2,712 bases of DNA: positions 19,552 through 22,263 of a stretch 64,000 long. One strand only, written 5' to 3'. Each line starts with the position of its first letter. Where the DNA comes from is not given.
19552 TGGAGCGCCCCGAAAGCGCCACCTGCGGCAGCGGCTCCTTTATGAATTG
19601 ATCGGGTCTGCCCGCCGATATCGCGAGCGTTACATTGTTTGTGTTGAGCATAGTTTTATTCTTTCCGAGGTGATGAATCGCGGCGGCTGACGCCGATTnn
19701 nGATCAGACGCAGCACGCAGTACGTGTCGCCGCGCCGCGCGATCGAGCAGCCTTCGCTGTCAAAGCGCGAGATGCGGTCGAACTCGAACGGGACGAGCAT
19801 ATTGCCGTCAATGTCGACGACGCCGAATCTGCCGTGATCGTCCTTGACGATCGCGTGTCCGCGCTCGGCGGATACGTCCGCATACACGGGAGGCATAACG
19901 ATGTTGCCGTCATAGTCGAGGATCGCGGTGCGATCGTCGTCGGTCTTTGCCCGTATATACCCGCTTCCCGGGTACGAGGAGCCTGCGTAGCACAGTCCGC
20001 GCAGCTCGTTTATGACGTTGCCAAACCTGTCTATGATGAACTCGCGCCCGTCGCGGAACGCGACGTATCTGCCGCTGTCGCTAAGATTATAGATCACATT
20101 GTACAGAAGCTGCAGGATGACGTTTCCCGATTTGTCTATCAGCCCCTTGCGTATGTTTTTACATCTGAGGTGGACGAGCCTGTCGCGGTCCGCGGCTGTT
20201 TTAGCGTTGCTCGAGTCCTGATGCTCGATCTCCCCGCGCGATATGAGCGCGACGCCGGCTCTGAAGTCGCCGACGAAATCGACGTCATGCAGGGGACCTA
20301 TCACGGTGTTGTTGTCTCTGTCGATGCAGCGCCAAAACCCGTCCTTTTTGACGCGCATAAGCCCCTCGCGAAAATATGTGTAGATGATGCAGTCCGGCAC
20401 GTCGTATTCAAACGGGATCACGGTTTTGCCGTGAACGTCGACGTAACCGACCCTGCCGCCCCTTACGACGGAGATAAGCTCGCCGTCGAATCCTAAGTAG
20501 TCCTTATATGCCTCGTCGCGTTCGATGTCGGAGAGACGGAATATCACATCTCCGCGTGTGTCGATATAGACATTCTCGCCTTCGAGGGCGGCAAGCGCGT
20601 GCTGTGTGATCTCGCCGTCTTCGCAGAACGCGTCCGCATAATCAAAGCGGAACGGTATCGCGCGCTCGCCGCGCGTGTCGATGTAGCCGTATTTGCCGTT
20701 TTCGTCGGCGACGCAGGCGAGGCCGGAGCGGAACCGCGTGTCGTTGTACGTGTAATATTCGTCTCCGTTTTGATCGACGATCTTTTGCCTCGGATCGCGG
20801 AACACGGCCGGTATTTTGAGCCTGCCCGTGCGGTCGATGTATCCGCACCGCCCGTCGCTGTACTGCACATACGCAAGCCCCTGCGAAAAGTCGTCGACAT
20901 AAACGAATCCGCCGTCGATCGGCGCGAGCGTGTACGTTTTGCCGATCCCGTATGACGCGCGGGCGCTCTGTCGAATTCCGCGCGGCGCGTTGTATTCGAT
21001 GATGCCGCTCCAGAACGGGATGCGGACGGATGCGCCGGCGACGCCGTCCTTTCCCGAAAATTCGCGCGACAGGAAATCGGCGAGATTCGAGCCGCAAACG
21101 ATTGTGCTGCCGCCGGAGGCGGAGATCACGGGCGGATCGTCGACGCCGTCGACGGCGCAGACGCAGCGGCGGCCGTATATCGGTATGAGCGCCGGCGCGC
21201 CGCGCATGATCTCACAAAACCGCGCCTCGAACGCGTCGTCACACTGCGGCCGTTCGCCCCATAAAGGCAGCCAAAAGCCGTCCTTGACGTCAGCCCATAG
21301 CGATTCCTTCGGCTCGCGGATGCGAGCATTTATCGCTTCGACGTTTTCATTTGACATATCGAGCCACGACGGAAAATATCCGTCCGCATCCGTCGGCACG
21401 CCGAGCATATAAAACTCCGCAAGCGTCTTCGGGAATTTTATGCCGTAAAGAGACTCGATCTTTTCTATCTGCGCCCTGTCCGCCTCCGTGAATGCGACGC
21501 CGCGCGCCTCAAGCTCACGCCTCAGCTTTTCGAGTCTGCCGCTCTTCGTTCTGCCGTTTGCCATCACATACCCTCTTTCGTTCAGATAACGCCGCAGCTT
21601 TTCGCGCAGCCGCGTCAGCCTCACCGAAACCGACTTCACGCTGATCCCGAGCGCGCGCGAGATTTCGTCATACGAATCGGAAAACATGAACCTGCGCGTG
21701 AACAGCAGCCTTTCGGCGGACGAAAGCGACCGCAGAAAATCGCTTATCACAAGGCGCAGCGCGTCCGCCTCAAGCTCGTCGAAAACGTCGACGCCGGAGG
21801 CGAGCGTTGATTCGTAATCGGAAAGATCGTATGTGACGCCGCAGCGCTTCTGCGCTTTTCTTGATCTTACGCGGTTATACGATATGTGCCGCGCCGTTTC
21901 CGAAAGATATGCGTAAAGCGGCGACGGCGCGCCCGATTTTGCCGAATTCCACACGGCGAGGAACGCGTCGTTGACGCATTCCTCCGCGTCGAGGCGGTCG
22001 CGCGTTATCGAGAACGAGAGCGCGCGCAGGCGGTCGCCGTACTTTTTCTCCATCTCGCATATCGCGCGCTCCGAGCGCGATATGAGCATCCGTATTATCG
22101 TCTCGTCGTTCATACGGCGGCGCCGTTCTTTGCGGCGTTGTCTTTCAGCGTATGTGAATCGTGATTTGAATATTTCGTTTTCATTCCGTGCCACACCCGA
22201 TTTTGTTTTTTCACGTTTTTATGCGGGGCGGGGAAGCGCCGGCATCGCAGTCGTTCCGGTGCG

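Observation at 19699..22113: ECF sigma factor fused to an SMI1/KNR4 (SUKH immunity-like) domain and a WG-repeat array: candidate toxin-sensing sigma factor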

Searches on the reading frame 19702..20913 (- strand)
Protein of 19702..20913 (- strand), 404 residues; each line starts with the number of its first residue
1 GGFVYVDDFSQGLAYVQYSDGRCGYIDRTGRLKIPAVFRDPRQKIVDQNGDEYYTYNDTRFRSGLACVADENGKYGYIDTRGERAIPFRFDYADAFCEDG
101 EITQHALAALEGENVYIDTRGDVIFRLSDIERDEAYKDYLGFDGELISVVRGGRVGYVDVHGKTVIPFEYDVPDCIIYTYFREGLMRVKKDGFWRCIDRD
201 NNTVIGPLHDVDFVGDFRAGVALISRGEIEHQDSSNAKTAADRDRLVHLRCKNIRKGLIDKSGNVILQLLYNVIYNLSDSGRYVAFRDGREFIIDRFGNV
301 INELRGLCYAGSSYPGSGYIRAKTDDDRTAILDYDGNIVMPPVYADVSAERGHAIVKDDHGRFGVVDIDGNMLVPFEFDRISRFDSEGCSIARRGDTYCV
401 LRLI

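Call 46: search_solved_structures(query=window:19702-20913:-, max_evalue=1)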
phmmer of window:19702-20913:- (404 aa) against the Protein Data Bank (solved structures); distinct sequences matched with E-value up to 1: 1.
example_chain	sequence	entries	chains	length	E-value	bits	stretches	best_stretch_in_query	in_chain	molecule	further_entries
12dl_AC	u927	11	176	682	0.22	13.6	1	313-345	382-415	Inactive protein-arginine deiminase type-6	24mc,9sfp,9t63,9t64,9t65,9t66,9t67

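Call 76: predict_structure(alignment_id=A5)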
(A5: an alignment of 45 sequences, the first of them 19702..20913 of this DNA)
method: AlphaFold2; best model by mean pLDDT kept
length: 404 residues; sequences in the alignment: 45
mean_pLDDT: 92.3   pTM: 0.85
mean pLDDT of the five models: 92.3, 91.8, 91.6, 91.4, 91.0
residues with pLDDT >= 90: 321; 70-90: 73; 50-70: 10; < 50: 0
segments of 3 or more residues with pLDDT < 50: none
pLDDT, mean of each block of 10 residues (from residue 1): 90 96 96 96 85 86 95 97 98 84 83 95 95 87 90 95 96 75 94 96 96 94 94 83 80 94 97 91 94 96 96 86 95 96 96 95 96 97 95 96 91
secondary structure, 60 per line:
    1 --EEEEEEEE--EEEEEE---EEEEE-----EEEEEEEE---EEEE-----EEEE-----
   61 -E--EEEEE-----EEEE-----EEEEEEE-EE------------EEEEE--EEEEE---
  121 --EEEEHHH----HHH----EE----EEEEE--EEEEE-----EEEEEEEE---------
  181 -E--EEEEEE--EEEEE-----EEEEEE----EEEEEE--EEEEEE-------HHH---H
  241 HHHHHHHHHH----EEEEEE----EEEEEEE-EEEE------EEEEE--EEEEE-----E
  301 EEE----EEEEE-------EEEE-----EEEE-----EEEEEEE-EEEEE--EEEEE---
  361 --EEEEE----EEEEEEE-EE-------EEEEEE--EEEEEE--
elements in order: E3-10 E13-18 E22-26 E32-39 E43-46 E52-55 E65-69 E75-78 E84-90 E106-110 E113-117 E123-126 E147-151 E154-158 E164-171 E185-190 E193-197 E203-208 E213-218 E221-226 H240-250 E255-260 E265-271 E273-276 E283-287 E290-294 E300-303 E308-312 E320-323 E329-332 E338-344 E346-350 E353-357 E363-367 E372-378 E389-394 E397-402

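Call 78: fold_search(model_id=the predicted structure, library=pdb)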
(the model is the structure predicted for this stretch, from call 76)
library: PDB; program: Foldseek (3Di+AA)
matches with E <= 10: 1549; with E <= 0.001: 708
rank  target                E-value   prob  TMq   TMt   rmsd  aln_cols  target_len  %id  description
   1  9a2d_C                8.2e-10  1.00  0.22  0.09  23.0       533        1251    9  Modeling of the ciliary Intraflagellar transport-A complex (released 2024-05-10)
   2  3q7m                  1.3e-09  1.00  0.34  0.38   9.9       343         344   12  The crystal structure of BamB from the BAM complex in spacegroup I222 (released 2011-02-09)
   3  6g6n_A                1.4e-09  1.00  0.33  0.39  10.1       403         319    9  Crystal structure of the computationally designed Tako8 protein in C2 (released 2018-11-28)
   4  8orr                  1.5e-09  1.00  0.33  0.37  10.5       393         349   10  Outer membrane protein assembly factor BamB from Klebsiella pneumoniae (released 2024-04-24)
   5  6g6n_B                2.0e-09  1.00  0.32  0.37  10.0       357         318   11  Crystal structure of the computationally designed Tako8 protein in C2 (released 2018-11-28)
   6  3q54                  2.6e-09  1.00  0.31  0.34  11.6       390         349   12  Crystal structure of Escherichia coli BamB (released 2012-05-09)
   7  8bvq_B                2.7e-09  1.00  0.34  0.37   9.9       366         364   13  E. coli BAM complex (BamABCDE) bound to darobactin B (released 2023-05-24)
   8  3q7o                  2.7e-09  1.00  0.33  0.36   9.9       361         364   13  The crystal structure of BamB from the BAM complex in spacegroup P213 (released 2011-02-09)
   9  8hmc_A                2.8e-09  1.00  0.22  0.15  23.4       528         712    8  base module state 1 of Tetrahymena IFT-A (released 2023-06-14)
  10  9cnz_B                3.7e-09  1.00  0.30  0.34  10.5       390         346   12  Structure of BAM complexed with PTB2 ligand in detergent (released 2024-12-25)
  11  5n4a                  3.7e-09  1.00  0.27  0.19  17.2       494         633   11  Crystal structure of Chlamydomonas IFT80 (released 2018-02-28)
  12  4xga_A                5.0e-09  1.00  0.32  0.36  10.3       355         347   14  Crystal structure of BamB and BamA P3-5 complex from E.coli (released 2016-01-20)
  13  3prw                  5.3e-09  1.00  0.31  0.33  11.6       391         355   10  Crystal structure of the lipoprotein BamB (released 2011-01-19)
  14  2ovr_B                6.2e-09  1.00  0.36  0.34  11.0       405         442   11  Structure of the Skp1-Fbw7-CyclinEdegN complex (released 2007-04-24)
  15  2ymu_A                6.2e-09  1.00  0.25  0.19  19.4       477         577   13  Structure of a highly repetitive propeller structure (released 2012-10-17)
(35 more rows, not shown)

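Call 93: search_protein_families(library=ncbifam, proteins=[window:19702-20913:-], max_evalue=0.01)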
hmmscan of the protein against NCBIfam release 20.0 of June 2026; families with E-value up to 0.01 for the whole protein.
window:19702-20913:- (404 aa): 0 families

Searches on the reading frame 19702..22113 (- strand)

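Call 4: search_protein_families(library=pfam, proteins=[window:19702-22113:-], max_evalue=1)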
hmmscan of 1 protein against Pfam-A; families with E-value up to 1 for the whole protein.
window:19702-22113:- (804 aa): 12 families
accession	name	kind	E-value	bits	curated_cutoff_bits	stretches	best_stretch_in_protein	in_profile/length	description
PF14903.11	WG_beta_rep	-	4.5e-32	110.2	25.6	4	763-798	1-35/35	WG containing repeat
PF08281.18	Sigma70_r4_2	-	3.2e-08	33.5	25.7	1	123-173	4-54/54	Sigma-70, region 4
PF04542.20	Sigma70_r2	-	1.7e-07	31.3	24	1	24-86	4-69/71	Sigma-70 region 2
PF07638.17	Sigma70_ECF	-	2.3e-05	24.8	21.1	1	40-178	46-184/185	ECF sigma factor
PF04545.22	Sigma70_r4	-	7e-05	22.7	24.1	1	127-174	2-49/50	Sigma-70, region 4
PF09346.15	SMI1_KNR4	-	0.00071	20.6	25.4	1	211-349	2-124/125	SMI1 / KNR4 family (SUKH-1)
PF13412.12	HTH_24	-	0.0048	16.9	21.9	1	147-172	19-44/48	Winged helix-turn-helix DNA-binding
PF00196.25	GerE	-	0.067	13.3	23.5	1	149-174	21-46/57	Bacterial regulatory proteins, luxR family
PF14568.11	SUKH_6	-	0.1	13.6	27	0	214-236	2-24/119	SMI1-KNR4 cell-wall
PF10545.15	MADF_DNA_bdg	-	0.12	13.1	22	1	146-184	27-65/84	Alcohol dehydrogenase transcription factor Myb/SANT-like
PF14567.11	SUKH_5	-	0.12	12.7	27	1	195-234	6-45/142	SMI1-KNR4 cell-wall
PF13404.12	HTH_AsnC-type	-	0.12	12.6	27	1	147-170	19-42/42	AsnC-type helix-turn-helix domain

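Call 5: search_protein_families(library=ncbifam, proteins=[window:19702-22113:-], max_evalue=1)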
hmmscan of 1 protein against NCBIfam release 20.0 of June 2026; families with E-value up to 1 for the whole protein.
window:19702-22113:- (804 aa): 66 families (the best 25 are shown)
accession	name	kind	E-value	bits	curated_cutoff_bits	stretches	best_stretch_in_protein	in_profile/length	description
TIGR02937.1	sigma70-ECF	superfamily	4e-20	72.1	42.9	1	20-177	5-165/165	sigma-70 family RNA polymerase sigma factor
TIGR02985.1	Sig70_bacteroi1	subfamily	3.7e-18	66.3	126.4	1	23-177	8-162/162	RNA polymerase sigma-70 factor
NF058625.1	sigma_PG0214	equivalog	1.2e-13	51.1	130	1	26-180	14-164/170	GFO_1088 family ECF-type sigma factor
NF004113.0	PRK05602.1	equivalog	5.8e-10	39.1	208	1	2-180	31-204/211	RNA polymerase sigma factor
TIGR02983.1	SigE-fam_strep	subfamily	6.9e-10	39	141.55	1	22-179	12-160/162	SigE family RNA polymerase sigma factor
TIGR02957.1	SigX4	subfamily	1.1e-09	37.9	323.25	1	24-175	5-154/281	RNA polymerase sigma-70 factor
NF007228.0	PRK09646.1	subfamily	1.4e-09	37.9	226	1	5-176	19-186/194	ECF RNA polymerase sigma factor SigK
NF008888.0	PRK11922.1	equivalog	3.1e-09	36.8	204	1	2-179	16-198/231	RNA polymerase sigma factor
NF007227.0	PRK09645.1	subfamily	3.7e-09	36.7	202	1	15-181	12-174/177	sigma-70 family RNA polymerase sigma factor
NF010500.0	PRK13919.1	subfamily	6.3e-09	36.3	226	1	2-179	9-185/186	putative RNA polymerase sigma E protein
NF009189.0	PRK12537.1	equivalog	1.2e-08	34.7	261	1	15-174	22-178/182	RNA polymerase sigma factor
NF007223.0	PRK09641.1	equivalog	1.8e-08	34.5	209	1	12-179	14-186/187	RNA polymerase sigma factor SigW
NF007229.0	PRK09647.1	equivalog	1.8e-08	34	265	1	20-182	48-207/220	RNA polymerase sigma factor SigE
NF009167.0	PRK12514.1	equivalog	5.9e-08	32.8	265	1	15-175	19-176/180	RNA polymerase sigma factor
TIGR02989.1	Sig-70_gvs1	subfamily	6.9e-08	32.6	124.55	1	24-175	9-156/158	RNA polymerase sigma-70 factor, Rhodopirellula/Verrucomicrobium family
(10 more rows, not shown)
